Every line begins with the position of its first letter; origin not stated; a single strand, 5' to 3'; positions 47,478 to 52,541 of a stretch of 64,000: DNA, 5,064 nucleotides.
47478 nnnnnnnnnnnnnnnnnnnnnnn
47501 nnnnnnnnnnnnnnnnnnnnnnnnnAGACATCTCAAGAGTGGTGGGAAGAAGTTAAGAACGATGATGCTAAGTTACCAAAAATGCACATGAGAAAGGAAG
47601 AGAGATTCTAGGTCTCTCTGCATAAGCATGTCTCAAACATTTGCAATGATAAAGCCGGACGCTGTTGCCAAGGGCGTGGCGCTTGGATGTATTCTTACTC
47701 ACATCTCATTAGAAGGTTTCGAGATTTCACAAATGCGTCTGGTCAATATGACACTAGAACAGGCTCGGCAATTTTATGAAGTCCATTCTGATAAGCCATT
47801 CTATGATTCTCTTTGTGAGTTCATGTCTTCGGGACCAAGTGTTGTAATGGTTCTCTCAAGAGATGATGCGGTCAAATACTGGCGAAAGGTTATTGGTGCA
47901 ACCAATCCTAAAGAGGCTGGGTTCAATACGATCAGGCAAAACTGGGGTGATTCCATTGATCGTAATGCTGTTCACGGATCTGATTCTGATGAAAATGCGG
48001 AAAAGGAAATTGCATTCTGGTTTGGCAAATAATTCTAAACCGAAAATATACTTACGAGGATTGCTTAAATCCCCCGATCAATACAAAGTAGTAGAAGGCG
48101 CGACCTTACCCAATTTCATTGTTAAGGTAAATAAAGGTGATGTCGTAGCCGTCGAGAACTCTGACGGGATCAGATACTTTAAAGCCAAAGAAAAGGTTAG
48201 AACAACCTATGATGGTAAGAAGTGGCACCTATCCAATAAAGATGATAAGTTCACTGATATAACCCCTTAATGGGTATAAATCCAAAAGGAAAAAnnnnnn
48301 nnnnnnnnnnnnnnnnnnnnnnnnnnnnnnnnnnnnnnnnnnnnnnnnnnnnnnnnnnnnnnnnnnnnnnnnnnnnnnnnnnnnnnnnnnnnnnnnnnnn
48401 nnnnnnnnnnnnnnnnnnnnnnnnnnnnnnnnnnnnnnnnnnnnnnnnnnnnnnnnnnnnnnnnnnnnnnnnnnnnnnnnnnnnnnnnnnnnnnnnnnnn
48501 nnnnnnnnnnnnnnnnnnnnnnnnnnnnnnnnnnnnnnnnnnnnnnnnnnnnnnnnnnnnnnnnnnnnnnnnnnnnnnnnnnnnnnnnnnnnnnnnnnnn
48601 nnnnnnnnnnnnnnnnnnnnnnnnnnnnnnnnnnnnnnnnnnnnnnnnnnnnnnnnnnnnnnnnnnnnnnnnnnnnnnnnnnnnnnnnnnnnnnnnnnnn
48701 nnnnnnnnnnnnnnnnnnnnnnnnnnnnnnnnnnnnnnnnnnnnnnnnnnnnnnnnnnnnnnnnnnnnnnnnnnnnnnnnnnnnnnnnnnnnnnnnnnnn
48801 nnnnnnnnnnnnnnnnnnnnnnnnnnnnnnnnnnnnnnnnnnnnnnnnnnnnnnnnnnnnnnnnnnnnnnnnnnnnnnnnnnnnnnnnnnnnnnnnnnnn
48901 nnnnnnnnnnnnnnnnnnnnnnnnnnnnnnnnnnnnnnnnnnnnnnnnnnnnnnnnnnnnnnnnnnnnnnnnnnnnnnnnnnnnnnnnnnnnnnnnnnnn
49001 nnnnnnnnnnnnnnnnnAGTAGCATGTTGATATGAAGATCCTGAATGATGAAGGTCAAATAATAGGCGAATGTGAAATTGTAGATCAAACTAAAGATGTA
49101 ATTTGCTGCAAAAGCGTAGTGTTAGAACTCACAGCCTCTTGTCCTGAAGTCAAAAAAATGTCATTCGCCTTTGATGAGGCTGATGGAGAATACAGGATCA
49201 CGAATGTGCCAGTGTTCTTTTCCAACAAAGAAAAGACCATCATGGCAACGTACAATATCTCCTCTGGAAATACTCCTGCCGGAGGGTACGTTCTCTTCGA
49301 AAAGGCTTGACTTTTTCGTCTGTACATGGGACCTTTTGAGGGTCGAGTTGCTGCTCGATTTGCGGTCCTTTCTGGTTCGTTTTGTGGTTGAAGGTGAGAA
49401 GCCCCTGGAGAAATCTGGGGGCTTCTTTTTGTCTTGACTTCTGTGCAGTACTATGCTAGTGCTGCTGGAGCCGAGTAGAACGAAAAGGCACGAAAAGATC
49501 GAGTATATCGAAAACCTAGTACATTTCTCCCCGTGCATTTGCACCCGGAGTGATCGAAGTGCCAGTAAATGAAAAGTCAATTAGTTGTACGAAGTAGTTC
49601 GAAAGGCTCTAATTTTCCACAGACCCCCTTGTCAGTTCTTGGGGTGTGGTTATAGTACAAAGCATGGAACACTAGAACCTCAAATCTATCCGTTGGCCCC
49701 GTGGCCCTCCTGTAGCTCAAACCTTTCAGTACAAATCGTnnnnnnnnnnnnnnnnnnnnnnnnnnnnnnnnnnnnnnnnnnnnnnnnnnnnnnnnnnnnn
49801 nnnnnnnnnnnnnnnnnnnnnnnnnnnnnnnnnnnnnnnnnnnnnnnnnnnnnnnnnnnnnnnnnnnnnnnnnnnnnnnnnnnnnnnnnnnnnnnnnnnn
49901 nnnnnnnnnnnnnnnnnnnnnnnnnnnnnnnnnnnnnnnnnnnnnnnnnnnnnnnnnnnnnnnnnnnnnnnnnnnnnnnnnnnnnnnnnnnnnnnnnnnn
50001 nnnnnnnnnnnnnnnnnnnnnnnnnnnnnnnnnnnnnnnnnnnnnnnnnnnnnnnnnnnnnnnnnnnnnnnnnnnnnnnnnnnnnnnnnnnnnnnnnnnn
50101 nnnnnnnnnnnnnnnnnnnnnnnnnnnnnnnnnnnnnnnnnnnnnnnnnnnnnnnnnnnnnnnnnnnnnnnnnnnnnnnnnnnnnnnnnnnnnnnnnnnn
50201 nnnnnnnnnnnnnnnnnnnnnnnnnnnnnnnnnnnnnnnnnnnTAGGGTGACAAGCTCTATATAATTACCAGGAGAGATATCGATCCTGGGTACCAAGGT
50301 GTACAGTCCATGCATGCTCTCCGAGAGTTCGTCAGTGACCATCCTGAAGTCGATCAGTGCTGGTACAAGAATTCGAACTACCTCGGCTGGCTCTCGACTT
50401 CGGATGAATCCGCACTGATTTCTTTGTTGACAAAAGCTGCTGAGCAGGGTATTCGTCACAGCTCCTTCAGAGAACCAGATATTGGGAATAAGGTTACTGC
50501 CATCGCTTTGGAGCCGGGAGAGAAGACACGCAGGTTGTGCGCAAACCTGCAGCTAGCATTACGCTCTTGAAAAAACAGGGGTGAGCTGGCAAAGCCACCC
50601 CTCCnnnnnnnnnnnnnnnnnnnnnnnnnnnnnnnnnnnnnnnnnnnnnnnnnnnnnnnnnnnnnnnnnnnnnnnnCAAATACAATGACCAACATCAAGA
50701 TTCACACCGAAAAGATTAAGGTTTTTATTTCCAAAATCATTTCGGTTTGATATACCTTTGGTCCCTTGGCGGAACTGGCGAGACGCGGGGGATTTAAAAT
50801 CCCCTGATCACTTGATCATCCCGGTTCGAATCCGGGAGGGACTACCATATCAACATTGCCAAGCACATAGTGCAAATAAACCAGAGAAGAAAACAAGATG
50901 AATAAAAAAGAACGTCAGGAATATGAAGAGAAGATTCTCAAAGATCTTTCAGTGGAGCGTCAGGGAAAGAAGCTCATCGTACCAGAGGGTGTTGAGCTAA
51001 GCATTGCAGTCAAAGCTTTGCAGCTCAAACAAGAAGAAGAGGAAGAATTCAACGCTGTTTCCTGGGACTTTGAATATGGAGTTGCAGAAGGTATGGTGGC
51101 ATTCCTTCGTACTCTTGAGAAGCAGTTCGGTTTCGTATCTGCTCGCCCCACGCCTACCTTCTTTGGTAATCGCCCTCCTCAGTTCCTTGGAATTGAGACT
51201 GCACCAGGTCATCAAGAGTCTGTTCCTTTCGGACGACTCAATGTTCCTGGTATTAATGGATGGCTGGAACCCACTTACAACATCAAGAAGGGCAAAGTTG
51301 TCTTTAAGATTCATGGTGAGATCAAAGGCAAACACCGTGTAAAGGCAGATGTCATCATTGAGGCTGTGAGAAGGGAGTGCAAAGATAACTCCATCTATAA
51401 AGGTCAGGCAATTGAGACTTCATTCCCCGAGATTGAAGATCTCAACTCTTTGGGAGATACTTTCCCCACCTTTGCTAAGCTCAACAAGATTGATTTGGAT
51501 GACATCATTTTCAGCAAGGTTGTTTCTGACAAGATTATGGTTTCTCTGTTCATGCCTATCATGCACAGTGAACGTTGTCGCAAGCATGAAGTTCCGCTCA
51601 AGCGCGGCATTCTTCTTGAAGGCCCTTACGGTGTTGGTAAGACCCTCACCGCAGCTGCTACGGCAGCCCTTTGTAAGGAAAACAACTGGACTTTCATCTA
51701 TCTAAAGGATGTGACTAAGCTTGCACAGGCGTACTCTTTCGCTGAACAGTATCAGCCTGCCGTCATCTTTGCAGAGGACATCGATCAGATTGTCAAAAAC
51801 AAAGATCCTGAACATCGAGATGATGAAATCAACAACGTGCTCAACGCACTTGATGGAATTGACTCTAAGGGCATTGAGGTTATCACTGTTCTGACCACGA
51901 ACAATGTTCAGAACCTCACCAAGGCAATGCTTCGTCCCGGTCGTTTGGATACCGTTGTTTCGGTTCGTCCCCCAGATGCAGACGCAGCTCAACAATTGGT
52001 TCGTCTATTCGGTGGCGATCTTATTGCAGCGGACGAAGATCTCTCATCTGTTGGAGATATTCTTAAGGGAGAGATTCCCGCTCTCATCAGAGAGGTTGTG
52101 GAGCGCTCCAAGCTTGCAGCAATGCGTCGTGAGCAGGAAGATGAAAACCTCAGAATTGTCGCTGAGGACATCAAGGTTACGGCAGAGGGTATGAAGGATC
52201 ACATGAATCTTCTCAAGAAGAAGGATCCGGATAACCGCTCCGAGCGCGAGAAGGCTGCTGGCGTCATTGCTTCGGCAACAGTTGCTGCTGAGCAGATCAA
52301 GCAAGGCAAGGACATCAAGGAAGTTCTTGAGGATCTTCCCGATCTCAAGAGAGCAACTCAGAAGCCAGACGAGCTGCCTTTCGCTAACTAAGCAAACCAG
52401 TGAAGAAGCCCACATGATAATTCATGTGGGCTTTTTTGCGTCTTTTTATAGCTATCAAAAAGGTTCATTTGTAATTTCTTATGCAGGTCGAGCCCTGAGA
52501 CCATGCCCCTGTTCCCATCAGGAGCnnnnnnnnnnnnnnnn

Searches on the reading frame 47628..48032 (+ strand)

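Call 53: search_protein_families(library=pfam, proteins=[window:47628-48032:+], max_evalue=0.01)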
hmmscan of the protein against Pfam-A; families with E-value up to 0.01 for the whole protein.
window:47628-48032:+ (134 aa): 1 family
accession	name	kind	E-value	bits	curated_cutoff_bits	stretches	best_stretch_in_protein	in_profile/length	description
PF00334.24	NDK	-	1.6e-50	170.9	27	1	3-133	2-131/135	Nucleoside diphosphate kinase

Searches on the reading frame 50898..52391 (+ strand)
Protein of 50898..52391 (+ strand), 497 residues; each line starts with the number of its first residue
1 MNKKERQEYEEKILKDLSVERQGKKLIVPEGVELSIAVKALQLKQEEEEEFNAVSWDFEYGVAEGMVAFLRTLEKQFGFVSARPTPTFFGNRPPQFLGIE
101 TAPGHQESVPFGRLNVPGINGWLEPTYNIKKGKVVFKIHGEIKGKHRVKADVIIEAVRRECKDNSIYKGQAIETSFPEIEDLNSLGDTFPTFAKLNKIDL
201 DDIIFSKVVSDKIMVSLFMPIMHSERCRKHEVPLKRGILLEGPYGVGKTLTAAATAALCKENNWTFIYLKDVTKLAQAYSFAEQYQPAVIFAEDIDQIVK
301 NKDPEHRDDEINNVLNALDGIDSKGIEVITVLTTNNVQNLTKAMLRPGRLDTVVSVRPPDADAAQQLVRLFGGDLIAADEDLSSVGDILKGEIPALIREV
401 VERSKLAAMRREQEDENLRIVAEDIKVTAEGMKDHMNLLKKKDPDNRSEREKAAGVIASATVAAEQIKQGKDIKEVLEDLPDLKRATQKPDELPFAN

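Call 8: search_protein_families(library=pfam, proteins=[window:50898-52391:+], max_evalue=0.01)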
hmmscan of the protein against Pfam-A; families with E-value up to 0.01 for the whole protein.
window:50898-52391:+ (497 aa): 4 families
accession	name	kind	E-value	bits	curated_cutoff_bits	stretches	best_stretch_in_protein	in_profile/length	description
PF00004.35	AAA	-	1.7e-17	64.6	21.2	1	238-356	1-129/131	ATPase family associated with various cellular activities (AAA)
PF20720.3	nSTAND3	-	3.5e-06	27.2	27.2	1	237-334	19-110/155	Novel STAND NTPase 3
PF25199.1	nSTAND_NTPase5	-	5.1e-05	23.6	34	1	193-300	4-110/145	Novel STAND NTPase 5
PF04851.21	ResIII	-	0.00051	20.4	22.5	1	235-320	23-96/164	Type III restriction enzyme, res subunit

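Call 9: search_protein_families(library=phrogs, proteins=[window:50898-52391:+], max_evalue=0.001)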
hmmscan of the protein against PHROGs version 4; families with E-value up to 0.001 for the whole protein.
window:50898-52391:+ (497 aa): 9 families
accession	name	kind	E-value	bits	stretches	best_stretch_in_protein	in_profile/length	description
phrog_10440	-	unknown function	5e-115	385.8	1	11-464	9-459/483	-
phrog_3757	-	unknown function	4.8e-20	73.3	1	178-468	68-365/367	-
phrog_7485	-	unknown function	5.4e-20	72.7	1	179-371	171-374/430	-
phrog_30773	-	unknown function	1.5e-13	51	1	234-443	195-419/666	-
phrog_10401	-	other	2.6e-10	40.7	1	273-367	506-595/667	ATPase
phrog_8638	-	unknown function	1.7e-09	37.9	1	222-453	292-546/568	-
phrog_2376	-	other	9.9e-08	32.7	1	236-350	75-183/363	ATPase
phrog_14322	-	unknown function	9.5e-07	29.4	1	239-372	230-364/398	-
phrog_33861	-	unknown function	6e-05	22.9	0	289-365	285-362/407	-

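Call 11: search_dna_similar(query=window:50898-52391:+, collection=phages, mode=protein, max_rows=25)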
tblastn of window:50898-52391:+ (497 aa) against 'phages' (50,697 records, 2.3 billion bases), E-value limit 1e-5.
Records with a match: 70; places in all: 70; records where one place covers at least 80% of the query: 61.
Best place of each record, by identity: <60% 70.
By first word of the organism name: Pseudomonas 22; Salmonella 11; Erwinia 10; Gordonia 8; Klebsiella 5; Mycobacterium 5; uncultured 2; Stenotrophomonas 2; Delftia 2; Escherichia 2; and 1 more.
By host as written in the record: - 9; Gordonia terrae 3612 8; Klebsiella pneumoniae 5; Pseudomonas putida 4; Salmonella enterica 4; Pseudomonas aeruginosa 3; Pseudomonas aeruginosa PAO1 3; Erwinia amylovora; Erwinia pyrifoliae 2; and 25 more.
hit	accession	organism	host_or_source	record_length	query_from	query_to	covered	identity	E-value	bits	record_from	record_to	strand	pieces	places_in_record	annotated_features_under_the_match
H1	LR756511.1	uncultured phage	metagenomic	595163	15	442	86%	39.0%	4e-75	263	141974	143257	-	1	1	record has no annotation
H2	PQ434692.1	Stenotrophomonas phage ANB28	Stenotrophomonas maltophilia B28B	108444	19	443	86%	38.5%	8e-75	262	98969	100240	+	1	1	hypothetical protein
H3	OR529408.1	Stenotrophomonas phage BUCTxx99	Stenotrophomonas maltophilia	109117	19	443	86%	38.5%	1e-74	262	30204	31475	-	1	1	ATP-binding protein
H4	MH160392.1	Erwinia phage phiEaP8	Erwinia amylovora; Erwinia pyrifoliae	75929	19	439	85%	38.8%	5e-77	269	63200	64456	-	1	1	ATP-dependent zinc metalloprotease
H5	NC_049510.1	Erwinia phage phiEaP8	Erwinia amylovora; Erwinia pyrifoliae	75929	19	439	85%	38.8%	5e-77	269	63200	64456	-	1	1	ATP-dependent zinc metalloprotease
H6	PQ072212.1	Erwinia phage Fifi051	Erwinia amylovora YBK14808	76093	19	439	85%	38.8%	5e-77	269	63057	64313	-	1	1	ATP-binding protein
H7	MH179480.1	Pseudomonas phage 98PfluR60PP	Pseudomonas fluorescens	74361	10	442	87%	37.6%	2e-77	270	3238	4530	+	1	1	hypothetical protein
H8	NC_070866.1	Pseudomonas phage 98PfluR60PP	Pseudomonas fluorescens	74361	10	442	87%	37.6%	2e-77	270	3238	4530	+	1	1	hypothetical protein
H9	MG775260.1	Pseudomonas phage Littlefix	Pseudomonas sp. CT12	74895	10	442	87%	37.6%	5e-77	269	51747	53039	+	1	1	hypothetical protein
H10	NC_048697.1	Pseudomonas phage Littlefix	Pseudomonas sp. CT12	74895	10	442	87%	37.6%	5e-77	269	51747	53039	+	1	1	hypothetical protein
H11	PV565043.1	Pseudomonas phage Holyagarpour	Pseudomonas putida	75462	25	442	84%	38.9%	6e-81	280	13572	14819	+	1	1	AAA-ATPase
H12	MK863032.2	Pseudomonas phage Zuri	Pseudomonas putida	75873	25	442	84%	38.9%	6e-81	280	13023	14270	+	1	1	hypothetical protein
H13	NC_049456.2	Pseudomonas phage Zuri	Pseudomonas putida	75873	25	442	84%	38.9%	6e-81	280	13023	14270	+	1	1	AAA-ATPase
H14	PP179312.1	Pseudomonas phage Arace01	Pseudomonas syringae 19B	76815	19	449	87%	37.3%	5e-79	275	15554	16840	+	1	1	AAA-ATPase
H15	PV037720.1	Erwinia phage Tellus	Erwinia amylovora Ea 1/79 (DSM17948)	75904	26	441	84%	38.7%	3e-74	260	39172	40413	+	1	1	hypothetical protein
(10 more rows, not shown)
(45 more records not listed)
